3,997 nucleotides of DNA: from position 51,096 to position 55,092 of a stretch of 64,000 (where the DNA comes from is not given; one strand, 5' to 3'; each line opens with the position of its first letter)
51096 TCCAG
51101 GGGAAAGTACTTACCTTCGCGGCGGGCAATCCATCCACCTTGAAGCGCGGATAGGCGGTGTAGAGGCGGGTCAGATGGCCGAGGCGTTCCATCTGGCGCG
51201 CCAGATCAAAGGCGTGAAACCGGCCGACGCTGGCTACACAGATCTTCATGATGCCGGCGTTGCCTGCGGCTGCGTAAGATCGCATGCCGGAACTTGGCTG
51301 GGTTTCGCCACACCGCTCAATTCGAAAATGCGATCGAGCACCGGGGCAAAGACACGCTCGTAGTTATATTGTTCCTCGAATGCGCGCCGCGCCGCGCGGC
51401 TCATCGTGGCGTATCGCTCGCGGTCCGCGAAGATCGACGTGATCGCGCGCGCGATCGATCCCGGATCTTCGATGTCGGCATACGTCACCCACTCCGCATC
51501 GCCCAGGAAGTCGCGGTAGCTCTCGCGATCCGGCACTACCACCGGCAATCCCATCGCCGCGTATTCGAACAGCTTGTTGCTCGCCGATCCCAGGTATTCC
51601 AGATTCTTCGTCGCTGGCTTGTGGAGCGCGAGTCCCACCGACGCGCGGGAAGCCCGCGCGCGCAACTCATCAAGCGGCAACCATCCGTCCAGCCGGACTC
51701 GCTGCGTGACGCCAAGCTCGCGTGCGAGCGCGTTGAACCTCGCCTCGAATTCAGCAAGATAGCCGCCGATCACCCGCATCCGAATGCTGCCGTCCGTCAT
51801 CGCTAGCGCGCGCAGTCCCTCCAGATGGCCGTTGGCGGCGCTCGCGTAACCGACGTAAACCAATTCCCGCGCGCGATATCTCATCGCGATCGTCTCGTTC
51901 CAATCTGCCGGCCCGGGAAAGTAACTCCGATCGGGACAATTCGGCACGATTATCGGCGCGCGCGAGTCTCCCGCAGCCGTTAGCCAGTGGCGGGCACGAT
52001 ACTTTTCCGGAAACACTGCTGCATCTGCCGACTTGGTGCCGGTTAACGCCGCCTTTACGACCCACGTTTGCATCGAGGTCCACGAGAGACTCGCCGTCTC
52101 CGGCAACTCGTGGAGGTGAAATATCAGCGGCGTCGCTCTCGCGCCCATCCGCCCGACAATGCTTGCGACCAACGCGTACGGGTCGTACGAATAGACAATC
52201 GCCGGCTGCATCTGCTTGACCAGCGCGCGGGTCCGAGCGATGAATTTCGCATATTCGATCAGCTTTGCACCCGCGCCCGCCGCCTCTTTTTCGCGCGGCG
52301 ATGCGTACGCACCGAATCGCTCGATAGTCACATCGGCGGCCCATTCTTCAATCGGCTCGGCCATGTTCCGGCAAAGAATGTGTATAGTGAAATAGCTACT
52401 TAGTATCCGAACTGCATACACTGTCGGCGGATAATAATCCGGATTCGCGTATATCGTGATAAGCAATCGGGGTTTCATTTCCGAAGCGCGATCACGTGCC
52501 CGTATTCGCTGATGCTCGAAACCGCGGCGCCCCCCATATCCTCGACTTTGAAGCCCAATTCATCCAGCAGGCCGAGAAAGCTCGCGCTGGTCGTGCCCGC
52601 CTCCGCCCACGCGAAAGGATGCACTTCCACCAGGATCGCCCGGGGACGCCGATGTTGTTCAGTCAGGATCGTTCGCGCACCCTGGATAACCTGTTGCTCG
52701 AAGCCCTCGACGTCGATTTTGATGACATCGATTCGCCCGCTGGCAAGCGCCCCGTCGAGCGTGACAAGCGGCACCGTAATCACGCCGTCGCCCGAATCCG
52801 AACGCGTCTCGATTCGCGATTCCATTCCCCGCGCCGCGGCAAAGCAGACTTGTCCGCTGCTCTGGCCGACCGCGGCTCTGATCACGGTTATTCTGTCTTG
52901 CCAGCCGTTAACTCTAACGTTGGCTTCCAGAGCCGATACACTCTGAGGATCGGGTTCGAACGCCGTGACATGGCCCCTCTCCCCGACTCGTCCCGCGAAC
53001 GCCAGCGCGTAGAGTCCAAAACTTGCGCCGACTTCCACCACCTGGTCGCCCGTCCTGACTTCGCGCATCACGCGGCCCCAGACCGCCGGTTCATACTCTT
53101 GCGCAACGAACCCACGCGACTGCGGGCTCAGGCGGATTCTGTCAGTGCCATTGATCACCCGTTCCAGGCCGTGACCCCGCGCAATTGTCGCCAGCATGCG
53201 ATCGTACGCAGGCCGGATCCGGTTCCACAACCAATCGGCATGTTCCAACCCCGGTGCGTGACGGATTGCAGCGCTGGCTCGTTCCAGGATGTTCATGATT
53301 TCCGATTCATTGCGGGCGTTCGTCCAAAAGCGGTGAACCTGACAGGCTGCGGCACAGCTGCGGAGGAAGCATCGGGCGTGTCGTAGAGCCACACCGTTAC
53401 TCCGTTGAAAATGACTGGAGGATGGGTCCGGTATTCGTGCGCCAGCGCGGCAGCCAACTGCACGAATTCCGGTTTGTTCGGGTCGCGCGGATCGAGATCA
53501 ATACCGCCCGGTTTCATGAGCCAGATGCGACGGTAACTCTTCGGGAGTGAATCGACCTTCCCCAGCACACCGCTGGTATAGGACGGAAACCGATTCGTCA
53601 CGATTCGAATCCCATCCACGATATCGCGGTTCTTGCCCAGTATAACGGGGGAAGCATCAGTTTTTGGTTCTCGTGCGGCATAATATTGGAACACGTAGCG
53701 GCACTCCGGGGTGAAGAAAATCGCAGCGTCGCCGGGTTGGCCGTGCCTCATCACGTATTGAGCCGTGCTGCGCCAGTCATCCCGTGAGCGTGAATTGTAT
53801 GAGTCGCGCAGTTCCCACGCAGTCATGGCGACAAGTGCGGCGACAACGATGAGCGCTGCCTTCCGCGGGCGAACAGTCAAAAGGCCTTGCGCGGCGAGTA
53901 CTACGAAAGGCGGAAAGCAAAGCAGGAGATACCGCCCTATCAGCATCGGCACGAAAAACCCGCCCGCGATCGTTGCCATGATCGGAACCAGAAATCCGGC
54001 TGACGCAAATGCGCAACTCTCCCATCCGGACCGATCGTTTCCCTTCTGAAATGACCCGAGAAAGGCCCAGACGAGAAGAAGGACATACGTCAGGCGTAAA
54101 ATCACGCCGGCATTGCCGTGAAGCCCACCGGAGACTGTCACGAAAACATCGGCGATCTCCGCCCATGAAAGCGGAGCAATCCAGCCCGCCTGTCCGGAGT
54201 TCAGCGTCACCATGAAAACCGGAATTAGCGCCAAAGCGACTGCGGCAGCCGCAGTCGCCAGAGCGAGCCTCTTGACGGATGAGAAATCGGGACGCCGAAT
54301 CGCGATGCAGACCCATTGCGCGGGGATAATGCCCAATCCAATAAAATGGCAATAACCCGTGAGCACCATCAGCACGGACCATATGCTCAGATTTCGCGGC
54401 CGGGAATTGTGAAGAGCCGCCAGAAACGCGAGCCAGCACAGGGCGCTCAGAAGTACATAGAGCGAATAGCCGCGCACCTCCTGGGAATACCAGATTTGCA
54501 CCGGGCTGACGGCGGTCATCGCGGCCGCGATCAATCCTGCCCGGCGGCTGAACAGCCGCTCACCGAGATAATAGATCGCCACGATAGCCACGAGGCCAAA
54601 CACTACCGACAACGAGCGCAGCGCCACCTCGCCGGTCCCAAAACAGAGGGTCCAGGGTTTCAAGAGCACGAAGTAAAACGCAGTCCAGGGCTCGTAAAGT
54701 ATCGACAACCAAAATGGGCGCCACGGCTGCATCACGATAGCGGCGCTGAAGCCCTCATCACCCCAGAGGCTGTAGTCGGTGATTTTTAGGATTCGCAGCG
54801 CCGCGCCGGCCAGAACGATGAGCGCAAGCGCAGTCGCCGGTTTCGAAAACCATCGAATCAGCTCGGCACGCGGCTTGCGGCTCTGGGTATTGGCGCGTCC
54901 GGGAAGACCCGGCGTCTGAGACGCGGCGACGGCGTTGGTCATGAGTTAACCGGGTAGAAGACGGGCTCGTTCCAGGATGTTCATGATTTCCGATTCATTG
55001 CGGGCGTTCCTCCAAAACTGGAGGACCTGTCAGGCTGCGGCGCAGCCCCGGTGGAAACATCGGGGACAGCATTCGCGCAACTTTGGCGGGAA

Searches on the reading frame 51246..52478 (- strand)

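Call 8: search_protein_families(library=pfam, proteins=[window:51246-52478:-], max_evalue=0.00001)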
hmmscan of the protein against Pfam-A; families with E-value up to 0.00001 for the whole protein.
window:51246-52478:- (410 aa): 3 families
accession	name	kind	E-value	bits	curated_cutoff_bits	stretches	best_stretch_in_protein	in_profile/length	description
PF13524.12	Glyco_trans_1_2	-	4.2e-12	46.7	25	1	231-380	14-142/144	Glycosyl transferase-like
PF00534.26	Glycos_transf_1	-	1.2e-08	35.2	26.4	1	205-365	17-171/172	Glycosyl transferases group 1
PF13692.12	Glyco_trans_1_4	-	4.8e-08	33.8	27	1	206-352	4-142/142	Glycosyl transferases group 1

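Call 25: search_protein_families(library=ncbifam, proteins=[window:51246-52478:-], max_evalue=1e-8)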
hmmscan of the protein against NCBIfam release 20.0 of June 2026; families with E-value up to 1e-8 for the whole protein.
window:51246-52478:- (410 aa): 0 families

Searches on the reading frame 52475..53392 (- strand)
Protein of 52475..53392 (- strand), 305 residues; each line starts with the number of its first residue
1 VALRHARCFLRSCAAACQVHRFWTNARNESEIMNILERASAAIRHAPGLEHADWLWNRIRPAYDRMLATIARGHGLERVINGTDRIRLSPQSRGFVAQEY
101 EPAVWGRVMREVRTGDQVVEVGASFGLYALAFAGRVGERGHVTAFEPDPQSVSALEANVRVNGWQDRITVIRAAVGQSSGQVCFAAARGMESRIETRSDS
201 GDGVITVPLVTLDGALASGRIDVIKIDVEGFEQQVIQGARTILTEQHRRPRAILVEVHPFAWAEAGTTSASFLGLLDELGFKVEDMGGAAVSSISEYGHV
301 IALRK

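Call 8: search_protein_families(library=pfam, proteins=[window:52475-53392:-], max_evalue=0.00001)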
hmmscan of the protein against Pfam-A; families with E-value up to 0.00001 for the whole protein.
window:52475-53392:- (305 aa): 2 families
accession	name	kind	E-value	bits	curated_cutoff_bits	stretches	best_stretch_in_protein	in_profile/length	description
PF05050.19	Methyltransf_21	-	4.4e-21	76.2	22.7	1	120-282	1-172/173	Methyltransferase FkbM domain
PF02475.24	TRM5-TYW2_MTfase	-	3.4e-07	30.8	28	1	107-175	29-96/164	TRM5/TYW2 methyltransferase domain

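Call 25: search_protein_families(library=ncbifam, proteins=[window:52475-53392:-], max_evalue=1e-8)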
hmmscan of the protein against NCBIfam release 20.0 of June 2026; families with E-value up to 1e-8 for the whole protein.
window:52475-53392:- (305 aa): 1 family
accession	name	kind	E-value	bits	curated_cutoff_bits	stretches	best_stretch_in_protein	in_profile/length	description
TIGR01444.1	fkbM_fam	subfamily_domain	4.9e-28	98.4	37.7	1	118-258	2-143/143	FkbM family methyltransferase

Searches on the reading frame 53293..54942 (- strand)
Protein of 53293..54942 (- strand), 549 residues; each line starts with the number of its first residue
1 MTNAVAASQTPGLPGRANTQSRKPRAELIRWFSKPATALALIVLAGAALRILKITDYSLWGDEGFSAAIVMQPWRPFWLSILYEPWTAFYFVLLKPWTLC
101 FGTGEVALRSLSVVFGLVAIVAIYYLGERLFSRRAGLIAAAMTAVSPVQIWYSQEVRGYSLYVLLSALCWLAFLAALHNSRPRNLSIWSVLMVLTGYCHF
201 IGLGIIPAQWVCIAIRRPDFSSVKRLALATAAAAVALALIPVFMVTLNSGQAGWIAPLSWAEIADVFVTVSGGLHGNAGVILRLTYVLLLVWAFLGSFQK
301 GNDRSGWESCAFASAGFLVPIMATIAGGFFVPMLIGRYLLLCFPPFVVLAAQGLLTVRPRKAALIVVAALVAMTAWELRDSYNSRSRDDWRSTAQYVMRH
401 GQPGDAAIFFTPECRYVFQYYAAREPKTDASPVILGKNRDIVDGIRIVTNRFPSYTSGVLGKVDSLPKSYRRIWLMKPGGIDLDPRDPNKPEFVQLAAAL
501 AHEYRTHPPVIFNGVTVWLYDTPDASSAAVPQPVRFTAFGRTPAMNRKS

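Call 8: search_protein_families(library=pfam, proteins=[window:53293-54942:-], max_evalue=0.00001)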
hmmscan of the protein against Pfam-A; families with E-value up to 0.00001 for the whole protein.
window:53293-54942:- (549 aa): 1 family
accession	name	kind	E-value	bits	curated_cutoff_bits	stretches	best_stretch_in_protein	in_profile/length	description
PF13231.12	PMT_2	-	2.5e-08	34.7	26.1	1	92-242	8-157/160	Dolichyl-phosphate-mannose-protein mannosyltransferase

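Call 23: search_protein_families(library=ncbifam, proteins=[window:53293-54942:-], max_evalue=0.01)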
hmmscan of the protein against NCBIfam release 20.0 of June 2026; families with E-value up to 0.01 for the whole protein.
window:53293-54942:- (549 aa): 3 families
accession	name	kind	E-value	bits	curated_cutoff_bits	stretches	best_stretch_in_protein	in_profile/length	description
NF052499.1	MnslTaseMT1671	equivalog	3e-10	39.2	900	1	39-406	30-403/523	mannosyltransferase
TIGR04154.1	archaeo_STT3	subfamily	1.1e-06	27.3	450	1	107-186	97-179/831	oligosaccharyl transferase, archaeosortase A system-associated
TIGR03663.1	TIGR03663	subfamily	1.7e-06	27.3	126.25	1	38-189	3-153/435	flippase activity-associated protein Agl23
